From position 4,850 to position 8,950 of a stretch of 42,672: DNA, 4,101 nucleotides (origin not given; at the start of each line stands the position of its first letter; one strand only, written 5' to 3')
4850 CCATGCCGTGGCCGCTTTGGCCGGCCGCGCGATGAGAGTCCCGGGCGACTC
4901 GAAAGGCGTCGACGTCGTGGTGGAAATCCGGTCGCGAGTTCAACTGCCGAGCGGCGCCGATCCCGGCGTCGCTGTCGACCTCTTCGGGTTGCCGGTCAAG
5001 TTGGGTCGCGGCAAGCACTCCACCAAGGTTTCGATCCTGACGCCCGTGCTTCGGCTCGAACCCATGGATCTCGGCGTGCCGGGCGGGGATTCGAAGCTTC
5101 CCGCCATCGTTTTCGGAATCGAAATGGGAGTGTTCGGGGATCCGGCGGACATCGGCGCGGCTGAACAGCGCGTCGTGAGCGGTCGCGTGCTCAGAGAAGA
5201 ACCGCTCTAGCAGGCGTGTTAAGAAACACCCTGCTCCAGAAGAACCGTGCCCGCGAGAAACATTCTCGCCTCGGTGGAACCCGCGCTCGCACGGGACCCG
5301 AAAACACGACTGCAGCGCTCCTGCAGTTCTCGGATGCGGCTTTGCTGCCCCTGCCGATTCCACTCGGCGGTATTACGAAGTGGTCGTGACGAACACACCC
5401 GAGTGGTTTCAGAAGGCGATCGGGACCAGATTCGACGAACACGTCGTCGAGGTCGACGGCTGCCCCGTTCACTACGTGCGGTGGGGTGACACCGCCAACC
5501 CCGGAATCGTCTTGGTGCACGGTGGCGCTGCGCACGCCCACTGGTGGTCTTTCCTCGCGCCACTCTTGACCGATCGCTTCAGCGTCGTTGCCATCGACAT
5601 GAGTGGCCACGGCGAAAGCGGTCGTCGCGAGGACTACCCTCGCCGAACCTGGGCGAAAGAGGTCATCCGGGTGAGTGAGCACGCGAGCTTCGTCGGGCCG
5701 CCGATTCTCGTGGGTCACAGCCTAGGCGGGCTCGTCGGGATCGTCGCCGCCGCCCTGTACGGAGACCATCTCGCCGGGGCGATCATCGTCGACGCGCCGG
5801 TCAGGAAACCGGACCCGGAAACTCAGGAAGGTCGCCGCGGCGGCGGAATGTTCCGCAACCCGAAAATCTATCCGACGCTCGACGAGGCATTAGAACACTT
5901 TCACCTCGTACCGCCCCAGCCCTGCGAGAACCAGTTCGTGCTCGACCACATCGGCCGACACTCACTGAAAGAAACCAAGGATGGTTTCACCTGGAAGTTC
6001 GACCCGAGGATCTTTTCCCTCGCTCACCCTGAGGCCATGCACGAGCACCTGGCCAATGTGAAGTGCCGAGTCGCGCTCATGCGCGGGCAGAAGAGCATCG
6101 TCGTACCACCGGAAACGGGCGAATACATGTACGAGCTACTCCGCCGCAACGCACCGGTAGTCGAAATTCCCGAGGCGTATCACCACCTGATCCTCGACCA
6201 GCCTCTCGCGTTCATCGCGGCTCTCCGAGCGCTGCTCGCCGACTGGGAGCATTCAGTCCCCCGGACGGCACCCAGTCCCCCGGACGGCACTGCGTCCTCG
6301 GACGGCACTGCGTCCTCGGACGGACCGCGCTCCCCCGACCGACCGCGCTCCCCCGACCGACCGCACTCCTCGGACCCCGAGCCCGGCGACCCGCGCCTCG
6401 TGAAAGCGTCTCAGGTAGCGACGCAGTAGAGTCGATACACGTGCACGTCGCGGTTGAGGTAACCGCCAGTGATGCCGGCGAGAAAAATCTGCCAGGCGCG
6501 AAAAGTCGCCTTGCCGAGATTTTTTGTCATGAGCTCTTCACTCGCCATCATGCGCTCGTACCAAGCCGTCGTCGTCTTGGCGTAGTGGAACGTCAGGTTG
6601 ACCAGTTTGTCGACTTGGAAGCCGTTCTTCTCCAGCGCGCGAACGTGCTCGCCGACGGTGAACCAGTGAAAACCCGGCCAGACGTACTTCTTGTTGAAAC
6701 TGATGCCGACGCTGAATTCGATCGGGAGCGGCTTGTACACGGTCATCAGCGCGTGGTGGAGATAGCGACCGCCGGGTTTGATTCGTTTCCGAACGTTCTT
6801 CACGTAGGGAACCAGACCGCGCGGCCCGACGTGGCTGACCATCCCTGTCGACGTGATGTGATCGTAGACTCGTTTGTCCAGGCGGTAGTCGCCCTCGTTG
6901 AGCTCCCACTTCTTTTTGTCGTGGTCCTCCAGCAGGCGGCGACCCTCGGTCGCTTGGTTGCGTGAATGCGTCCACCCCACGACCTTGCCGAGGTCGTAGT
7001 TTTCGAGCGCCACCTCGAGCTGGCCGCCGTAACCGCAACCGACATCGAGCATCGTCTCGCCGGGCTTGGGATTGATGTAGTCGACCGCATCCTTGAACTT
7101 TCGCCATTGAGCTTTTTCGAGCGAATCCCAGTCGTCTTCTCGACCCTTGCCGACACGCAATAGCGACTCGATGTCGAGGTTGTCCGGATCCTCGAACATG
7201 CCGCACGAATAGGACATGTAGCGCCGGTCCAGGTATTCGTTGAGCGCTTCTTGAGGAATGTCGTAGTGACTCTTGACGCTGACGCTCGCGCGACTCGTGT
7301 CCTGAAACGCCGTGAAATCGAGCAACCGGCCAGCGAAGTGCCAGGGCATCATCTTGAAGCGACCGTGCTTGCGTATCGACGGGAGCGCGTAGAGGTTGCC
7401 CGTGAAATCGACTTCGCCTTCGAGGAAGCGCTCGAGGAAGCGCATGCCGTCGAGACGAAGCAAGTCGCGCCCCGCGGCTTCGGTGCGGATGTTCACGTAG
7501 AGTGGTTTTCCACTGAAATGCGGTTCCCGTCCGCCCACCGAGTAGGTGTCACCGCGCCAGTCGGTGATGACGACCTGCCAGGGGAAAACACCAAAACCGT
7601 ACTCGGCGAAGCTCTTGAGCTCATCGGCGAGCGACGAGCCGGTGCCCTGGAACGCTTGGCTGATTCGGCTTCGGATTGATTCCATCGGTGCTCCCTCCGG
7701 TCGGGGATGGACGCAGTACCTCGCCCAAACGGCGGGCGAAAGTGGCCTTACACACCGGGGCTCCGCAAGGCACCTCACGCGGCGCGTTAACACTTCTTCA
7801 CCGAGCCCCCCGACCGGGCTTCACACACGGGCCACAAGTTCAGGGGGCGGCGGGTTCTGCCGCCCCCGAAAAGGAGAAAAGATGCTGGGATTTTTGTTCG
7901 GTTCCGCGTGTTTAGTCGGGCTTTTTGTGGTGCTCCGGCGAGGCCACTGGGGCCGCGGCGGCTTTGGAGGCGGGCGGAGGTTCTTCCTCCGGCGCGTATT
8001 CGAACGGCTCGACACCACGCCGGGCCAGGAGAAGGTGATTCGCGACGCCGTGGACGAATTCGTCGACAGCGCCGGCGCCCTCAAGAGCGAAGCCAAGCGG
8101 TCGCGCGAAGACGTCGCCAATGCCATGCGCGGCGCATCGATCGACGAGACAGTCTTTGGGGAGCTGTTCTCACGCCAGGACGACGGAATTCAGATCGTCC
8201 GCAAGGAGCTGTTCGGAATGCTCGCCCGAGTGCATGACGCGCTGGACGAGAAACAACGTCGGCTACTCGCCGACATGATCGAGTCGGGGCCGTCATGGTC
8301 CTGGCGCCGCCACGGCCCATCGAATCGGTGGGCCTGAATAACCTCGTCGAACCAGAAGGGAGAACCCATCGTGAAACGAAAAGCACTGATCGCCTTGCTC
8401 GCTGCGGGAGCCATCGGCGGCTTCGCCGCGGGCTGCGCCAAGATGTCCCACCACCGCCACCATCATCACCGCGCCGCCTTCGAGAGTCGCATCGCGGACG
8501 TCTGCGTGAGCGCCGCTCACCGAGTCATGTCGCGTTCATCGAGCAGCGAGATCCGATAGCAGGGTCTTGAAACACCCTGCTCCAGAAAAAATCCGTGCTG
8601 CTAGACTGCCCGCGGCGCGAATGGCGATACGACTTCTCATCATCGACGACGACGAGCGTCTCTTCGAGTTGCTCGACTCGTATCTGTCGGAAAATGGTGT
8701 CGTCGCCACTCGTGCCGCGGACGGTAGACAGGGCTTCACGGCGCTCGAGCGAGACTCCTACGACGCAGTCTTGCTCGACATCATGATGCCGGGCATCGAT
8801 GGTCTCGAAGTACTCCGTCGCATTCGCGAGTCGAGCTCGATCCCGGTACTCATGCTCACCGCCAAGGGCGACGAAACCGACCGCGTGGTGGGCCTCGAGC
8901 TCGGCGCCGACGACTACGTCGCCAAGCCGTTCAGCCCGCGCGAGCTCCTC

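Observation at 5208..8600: Near-identical ~45 bp hairpin-containing motif placed twice, each time starting on a TAG stop codon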

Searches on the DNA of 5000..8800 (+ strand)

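Call 11: search_rna_families(source=window, start=5000, end=8800, threshold=evalue, max_evalue=10)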
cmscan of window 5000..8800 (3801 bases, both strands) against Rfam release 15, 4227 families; matches with E-value up to 10: 1.
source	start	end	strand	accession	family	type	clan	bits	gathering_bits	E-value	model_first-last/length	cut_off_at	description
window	7739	7872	-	RF02809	RsmW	Gene; sRNA;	CL00106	18.7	52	4.9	1-124/124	no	RsmW RNA family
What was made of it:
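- No Rfam family matches at E <= 10 (call 11).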

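Call 75: search_dna_similar(query=window:8550-8605:+, collection=plasmids, mode=distant, max_evalue=1, max_rows=10)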
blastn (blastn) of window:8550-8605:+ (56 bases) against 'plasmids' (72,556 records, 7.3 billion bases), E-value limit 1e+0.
No match.

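Call 76: search_dna_similar(query=window:8550-8605:+, collection=phages, mode=distant, max_evalue=1, max_rows=10)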
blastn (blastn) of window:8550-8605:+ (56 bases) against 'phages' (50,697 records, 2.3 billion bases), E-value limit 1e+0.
No match.
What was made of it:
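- Tried and rejected: Plasmid and phage collections. blastn of the unit found nothing (calls 75, 76).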

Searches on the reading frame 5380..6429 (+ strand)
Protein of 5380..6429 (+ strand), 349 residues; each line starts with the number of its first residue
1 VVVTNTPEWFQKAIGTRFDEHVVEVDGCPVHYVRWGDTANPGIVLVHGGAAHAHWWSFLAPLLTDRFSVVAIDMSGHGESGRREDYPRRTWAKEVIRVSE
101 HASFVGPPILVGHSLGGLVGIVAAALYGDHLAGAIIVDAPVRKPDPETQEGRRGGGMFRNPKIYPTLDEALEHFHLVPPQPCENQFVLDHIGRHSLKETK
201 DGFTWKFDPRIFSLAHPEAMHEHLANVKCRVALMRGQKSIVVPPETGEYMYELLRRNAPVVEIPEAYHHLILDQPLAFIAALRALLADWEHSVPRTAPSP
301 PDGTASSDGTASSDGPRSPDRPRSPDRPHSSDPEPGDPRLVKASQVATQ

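Call 16: search_protein_families(library=pfam, proteins=[window:5380-6429:+], max_evalue=0.01)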
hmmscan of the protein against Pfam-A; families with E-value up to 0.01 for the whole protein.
window:5380-6429:+ (349 aa): 4 families
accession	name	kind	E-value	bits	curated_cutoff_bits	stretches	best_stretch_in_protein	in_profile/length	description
PF12697.13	Abhydrolase_6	-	2.3e-21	77.9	26.3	1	43-280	1-216/217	Alpha/beta hydrolase family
PF00561.26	Abhydrolase_1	-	3.4e-19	69.9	25.8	1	43-148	3-109/245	alpha/beta hydrolase fold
PF12146.15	Hydrolase_4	-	3.2e-15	56.5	27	1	43-274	7-238/239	Serine aminopeptidase, S33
PF06821.19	Ser_hydrolase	-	0.0011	19.4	22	1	44-142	2-92/172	Serine hydrolase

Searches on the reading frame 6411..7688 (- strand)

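Call 16: search_protein_families(library=pfam, proteins=[window:6411-7688:-], max_evalue=0.01)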
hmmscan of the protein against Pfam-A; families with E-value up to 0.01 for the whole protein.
window:6411-7688:- (425 aa): 7 families
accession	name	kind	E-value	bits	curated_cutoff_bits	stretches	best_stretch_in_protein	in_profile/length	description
PF02353.26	CMAS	-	5.5e-47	160.8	27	1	131-418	3-271/273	Mycolic acid cyclopropane synthetase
PF08242.18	Methyltransf_12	-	1.5e-08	35.7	30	1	214-308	1-97/98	Methyltransferase domain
PF13649.12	Methyltransf_25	-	2.6e-07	31.7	27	1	214-307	2-97/97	Methyltransferase domain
PF03848.20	TehB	-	1.1e-05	25.4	20.4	1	199-332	23-154/193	Tellurite resistance protein TehB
PF08241.18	Methyltransf_11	-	4.8e-05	24.4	21.2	1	214-309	1-93/95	Methyltransferase domain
PF13489.12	Methyltransf_23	-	0.00028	21.1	27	1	196-359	7-161/164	Methyltransferase domain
PF01728.25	FtsJ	-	0.0027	18.1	24.1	1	197-248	8-59/181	FtsJ-like methyltransferase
